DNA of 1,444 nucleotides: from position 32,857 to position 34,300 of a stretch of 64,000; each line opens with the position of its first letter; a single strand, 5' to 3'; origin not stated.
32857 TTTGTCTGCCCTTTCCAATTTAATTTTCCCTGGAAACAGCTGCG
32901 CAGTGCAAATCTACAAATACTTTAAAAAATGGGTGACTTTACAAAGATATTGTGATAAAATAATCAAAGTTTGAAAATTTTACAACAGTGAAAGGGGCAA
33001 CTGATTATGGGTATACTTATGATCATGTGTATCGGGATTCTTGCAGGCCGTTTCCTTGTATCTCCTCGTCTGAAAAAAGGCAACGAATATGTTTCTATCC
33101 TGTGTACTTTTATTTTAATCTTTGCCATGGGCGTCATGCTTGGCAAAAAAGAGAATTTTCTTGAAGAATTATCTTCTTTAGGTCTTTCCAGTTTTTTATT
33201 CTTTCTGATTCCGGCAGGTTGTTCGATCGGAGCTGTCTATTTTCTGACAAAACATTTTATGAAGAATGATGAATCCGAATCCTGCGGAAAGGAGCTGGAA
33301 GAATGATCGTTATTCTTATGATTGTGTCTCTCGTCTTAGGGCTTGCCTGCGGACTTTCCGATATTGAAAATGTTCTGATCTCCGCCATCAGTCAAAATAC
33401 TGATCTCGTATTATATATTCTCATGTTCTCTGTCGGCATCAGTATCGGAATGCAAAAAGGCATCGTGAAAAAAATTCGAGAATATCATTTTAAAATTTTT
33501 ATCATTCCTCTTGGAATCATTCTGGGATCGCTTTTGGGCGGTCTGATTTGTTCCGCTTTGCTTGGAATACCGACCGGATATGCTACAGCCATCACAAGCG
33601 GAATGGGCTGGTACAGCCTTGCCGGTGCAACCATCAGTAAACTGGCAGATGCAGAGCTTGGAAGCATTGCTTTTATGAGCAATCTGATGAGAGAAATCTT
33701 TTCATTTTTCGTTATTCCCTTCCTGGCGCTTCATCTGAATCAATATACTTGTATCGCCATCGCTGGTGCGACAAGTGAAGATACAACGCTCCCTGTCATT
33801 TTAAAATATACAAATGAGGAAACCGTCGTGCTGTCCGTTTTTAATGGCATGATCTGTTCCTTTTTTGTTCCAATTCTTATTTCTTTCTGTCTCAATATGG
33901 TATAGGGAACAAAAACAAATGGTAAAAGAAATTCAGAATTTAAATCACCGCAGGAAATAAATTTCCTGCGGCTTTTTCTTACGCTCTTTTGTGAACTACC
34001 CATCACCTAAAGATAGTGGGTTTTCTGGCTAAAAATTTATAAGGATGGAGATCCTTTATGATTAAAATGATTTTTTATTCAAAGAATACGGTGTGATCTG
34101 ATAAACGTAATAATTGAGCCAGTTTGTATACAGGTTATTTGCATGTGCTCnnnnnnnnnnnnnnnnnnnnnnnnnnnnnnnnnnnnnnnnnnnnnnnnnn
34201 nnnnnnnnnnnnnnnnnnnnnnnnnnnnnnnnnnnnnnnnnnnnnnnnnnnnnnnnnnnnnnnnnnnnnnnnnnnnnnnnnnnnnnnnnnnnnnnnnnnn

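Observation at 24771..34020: Three direct copies of a ~30-nt structured repeat (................ATGGG) with stem covariation; two flank the permease gene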

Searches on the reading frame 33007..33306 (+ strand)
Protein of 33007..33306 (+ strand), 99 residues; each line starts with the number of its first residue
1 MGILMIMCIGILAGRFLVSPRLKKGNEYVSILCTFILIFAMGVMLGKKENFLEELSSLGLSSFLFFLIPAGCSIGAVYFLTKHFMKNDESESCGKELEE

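Call 11: search_protein_families(library=pfam, proteins=[window:33007-33306:+])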
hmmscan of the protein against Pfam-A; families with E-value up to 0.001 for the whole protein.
window:33007-33306:+ (99 aa): 1 family
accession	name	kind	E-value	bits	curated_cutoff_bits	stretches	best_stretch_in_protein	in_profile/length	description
PF03956.18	Lys_export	-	2.8e-05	24.2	23.8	1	5-78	2-75/190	Lysine exporter LysO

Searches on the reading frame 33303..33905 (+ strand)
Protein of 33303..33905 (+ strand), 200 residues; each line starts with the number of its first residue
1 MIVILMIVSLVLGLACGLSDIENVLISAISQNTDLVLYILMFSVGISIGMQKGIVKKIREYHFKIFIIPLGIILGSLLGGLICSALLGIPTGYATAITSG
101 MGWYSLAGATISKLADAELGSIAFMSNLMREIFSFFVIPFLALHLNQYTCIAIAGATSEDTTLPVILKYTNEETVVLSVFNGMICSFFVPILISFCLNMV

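Call 11: search_protein_families(library=pfam, proteins=[window:33303-33905:+])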
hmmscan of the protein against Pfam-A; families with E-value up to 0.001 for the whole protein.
window:33303-33905:+ (200 aa): 1 family
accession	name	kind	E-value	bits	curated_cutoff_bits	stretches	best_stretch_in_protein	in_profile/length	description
PF03956.18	Lys_export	-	1.7e-62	210.8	23.8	1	8-196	2-189/190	Lysine exporter LysO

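Call 26: find_encoding_contigs(protein=window:33303-33905:+, flank=3000, max_places=10)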
Protein window:33303-33905:+ (200 aa): 24 contigs read that carry it; 3 places shown.
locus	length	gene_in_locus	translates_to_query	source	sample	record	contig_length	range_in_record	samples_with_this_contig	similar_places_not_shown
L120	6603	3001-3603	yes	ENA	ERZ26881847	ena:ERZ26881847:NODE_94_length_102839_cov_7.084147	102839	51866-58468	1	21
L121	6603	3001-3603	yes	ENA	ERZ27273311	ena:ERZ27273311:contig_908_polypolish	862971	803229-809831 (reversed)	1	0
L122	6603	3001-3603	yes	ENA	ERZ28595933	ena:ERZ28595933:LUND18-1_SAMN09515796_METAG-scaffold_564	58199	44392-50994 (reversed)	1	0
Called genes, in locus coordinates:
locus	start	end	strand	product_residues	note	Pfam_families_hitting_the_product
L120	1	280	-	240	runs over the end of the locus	PF00300:His_Phos_1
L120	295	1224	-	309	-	PF00294:PfkB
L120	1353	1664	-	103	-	PF05437:AzlD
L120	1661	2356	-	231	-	PF03591:AzlC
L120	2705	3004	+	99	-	-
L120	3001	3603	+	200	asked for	PF03956:Lys_export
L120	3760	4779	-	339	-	PF04204:HTS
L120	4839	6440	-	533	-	PF13091:PLDc_2, PF00614:PLDc (weak), PF13091:PLDc_2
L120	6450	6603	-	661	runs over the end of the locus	PF22745:Nlig-Ia, PF01653:DNA_ligase_aden, PF09414:RNA_ligase (faint), PF03120:OB_DNA_ligase, PF03119:DNA_ligase_ZBD, PF12826:HHH_2, PF14520:HHH_5, PF00533:BRCT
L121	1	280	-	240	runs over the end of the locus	PF00300:His_Phos_1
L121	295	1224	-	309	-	PF00294:PfkB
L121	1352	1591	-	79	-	PF05437:AzlD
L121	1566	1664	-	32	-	-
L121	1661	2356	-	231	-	PF03591:AzlC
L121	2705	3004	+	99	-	-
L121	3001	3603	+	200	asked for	PF03956:Lys_export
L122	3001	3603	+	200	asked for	PF03956:Lys_export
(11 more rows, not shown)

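Call 44: find_related_loci(query=window:33303-33905:+, collection=metagenome_contigs, flank=1500)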
Query window:33303-33905:+ (200 aa) in metagenome_contigs; peptide patterns used: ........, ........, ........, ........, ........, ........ (x = any residue, [..] = any of these).
316 stretches matched a pattern; 89 encode a relative of the query (tblastn E <= 1e-3); the best 80 are kept; 80 distinct loci.
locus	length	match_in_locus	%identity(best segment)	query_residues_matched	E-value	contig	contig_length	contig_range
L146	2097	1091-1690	100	1-200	6e-137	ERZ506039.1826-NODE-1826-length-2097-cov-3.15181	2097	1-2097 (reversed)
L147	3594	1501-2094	77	1-198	7e-99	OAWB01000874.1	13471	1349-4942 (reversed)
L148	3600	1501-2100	71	1-200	8e-95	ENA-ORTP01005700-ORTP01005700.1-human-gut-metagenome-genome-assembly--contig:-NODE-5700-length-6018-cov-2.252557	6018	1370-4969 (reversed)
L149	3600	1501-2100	71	1-200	6e-95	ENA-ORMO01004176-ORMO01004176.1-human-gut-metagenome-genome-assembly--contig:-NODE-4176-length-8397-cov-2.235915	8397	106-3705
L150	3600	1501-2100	78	1-200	9e-93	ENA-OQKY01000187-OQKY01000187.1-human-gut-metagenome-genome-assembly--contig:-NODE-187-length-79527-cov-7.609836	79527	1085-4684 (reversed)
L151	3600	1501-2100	73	1-200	9e-93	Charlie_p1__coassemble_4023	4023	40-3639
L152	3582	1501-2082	76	1-194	7e-92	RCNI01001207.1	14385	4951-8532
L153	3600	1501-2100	75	1-200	5e-91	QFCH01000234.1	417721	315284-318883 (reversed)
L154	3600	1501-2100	74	1-200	4e-92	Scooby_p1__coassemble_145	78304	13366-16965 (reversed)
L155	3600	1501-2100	75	1-200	5e-89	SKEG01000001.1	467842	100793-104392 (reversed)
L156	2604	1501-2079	75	1-193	1e-89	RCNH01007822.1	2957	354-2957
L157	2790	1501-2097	68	1-199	2e-88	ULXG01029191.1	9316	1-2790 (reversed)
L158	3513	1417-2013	68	1-199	3e-88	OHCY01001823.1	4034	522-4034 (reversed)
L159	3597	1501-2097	68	1-199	6e-88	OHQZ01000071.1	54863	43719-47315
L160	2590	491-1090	75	1-200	1e-88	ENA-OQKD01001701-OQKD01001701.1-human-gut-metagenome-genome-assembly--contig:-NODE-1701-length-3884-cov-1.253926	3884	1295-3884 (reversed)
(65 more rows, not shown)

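Call 46: list_cluster_members(proteins=[window:33303-33905:+, window:23899-24672:-])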
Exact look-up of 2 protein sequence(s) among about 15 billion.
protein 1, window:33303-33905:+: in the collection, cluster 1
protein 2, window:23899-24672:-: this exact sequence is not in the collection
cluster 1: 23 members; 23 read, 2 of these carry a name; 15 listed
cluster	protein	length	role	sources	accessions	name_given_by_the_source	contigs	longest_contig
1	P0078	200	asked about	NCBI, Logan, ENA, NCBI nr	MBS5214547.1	MAG: lysine exporter LysO family protein [Clostridiales bacterium] | lysine exporter LysO family protein [Clostridiales bacterium]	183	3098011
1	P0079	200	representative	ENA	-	-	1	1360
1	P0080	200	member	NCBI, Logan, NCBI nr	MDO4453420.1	MAG: lysine exporter LysO family protein [Eubacteriales bacterium] | lysine exporter LysO family protein [Eubacteriales bacterium]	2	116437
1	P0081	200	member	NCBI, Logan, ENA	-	-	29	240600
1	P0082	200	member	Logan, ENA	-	-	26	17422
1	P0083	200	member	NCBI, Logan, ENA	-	-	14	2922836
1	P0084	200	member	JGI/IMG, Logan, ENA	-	-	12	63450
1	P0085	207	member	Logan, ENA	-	-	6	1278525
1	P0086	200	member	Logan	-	-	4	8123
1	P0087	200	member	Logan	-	-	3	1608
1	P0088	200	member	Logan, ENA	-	-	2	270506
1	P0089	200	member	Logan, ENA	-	-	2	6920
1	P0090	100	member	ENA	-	-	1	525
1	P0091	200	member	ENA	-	-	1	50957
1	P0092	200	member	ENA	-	-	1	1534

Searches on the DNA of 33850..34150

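Call 8: search_rna_families(source=window, start=33850, end=34150, threshold=evalue, max_evalue=10, show_alignments=3)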
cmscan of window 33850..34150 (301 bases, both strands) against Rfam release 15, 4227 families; matches with E-value up to 10: 22.
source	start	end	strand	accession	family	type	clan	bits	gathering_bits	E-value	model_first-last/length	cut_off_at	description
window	33882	33977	+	RF02434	SpF39_sRNA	Gene; sRNA;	-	26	60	0.25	1-109/109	no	Streptococcus sRNA SpF39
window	33860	33913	+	RF04332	Plastid-rpoB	Cis-reg;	-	20.6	45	0.16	1-49/49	no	Plastid-rpoB 5UTR RNA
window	33932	33980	-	RF04255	MIR8001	Gene; miRNA;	-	19.7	90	0.25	1-67/67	no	MIR8001 microRNA precursor family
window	34053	34093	+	RF01158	SNORD108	Gene; snRNA; snoRNA; CD-box;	-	19.1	46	0.32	1-71/71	no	Small nucleolar RNA SNORD108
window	33994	34082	-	RF00235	Plasmid_RNAIII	Gene;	-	18.7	60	1.1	1-131/131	no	Plasmid RNAIII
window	33850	33985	+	RF00121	MicC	Gene; sRNA;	-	17.9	90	2.6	1-123/123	no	MicC RNA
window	33948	33971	+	RF04255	MIR8001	Gene; miRNA;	-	17.5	90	0.93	21-45/67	no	MIR8001 microRNA precursor family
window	33912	34027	+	RF02618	SSRC34_2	Gene; sRNA;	-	16.9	48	2.4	1-125/125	no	Streptococcus sRNA 34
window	33859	34000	+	RF01602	plasmodium_snoR27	Gene; snRNA; snoRNA; HACA-box;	-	16.9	50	4.7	1-143/143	no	small nucleolar RNA snoR27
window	33850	33976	+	RF01796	frnS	Gene; sRNA;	-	16.3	60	2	29-119/119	5'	Fumarate/nitrate reductase regulator sRNA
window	33902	33989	+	RF00314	snoZ182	Gene; snRNA; snoRNA; CD-box;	-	16.3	80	2.2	1-92/92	no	Small nucleolar RNA Z182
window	33990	34083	-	RF01470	rli38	Gene; sRNA;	-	15.9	49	9.8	1-150/150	no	Listeria sRNA rli38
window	33937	34142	-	RF02073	STnc260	Gene; sRNA;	-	15.4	100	8.2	1-176/176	no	Salmonella enterica sRNA STnc260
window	33899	33975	+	RF02453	ncr952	Gene; sRNA;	-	15.2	100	0.36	1-143/143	no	Bacillus sRNA ncr952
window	33854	33925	+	RF00705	mir-202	Gene; miRNA;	-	15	51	1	1-76/76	no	mir-202 microRNA precursor family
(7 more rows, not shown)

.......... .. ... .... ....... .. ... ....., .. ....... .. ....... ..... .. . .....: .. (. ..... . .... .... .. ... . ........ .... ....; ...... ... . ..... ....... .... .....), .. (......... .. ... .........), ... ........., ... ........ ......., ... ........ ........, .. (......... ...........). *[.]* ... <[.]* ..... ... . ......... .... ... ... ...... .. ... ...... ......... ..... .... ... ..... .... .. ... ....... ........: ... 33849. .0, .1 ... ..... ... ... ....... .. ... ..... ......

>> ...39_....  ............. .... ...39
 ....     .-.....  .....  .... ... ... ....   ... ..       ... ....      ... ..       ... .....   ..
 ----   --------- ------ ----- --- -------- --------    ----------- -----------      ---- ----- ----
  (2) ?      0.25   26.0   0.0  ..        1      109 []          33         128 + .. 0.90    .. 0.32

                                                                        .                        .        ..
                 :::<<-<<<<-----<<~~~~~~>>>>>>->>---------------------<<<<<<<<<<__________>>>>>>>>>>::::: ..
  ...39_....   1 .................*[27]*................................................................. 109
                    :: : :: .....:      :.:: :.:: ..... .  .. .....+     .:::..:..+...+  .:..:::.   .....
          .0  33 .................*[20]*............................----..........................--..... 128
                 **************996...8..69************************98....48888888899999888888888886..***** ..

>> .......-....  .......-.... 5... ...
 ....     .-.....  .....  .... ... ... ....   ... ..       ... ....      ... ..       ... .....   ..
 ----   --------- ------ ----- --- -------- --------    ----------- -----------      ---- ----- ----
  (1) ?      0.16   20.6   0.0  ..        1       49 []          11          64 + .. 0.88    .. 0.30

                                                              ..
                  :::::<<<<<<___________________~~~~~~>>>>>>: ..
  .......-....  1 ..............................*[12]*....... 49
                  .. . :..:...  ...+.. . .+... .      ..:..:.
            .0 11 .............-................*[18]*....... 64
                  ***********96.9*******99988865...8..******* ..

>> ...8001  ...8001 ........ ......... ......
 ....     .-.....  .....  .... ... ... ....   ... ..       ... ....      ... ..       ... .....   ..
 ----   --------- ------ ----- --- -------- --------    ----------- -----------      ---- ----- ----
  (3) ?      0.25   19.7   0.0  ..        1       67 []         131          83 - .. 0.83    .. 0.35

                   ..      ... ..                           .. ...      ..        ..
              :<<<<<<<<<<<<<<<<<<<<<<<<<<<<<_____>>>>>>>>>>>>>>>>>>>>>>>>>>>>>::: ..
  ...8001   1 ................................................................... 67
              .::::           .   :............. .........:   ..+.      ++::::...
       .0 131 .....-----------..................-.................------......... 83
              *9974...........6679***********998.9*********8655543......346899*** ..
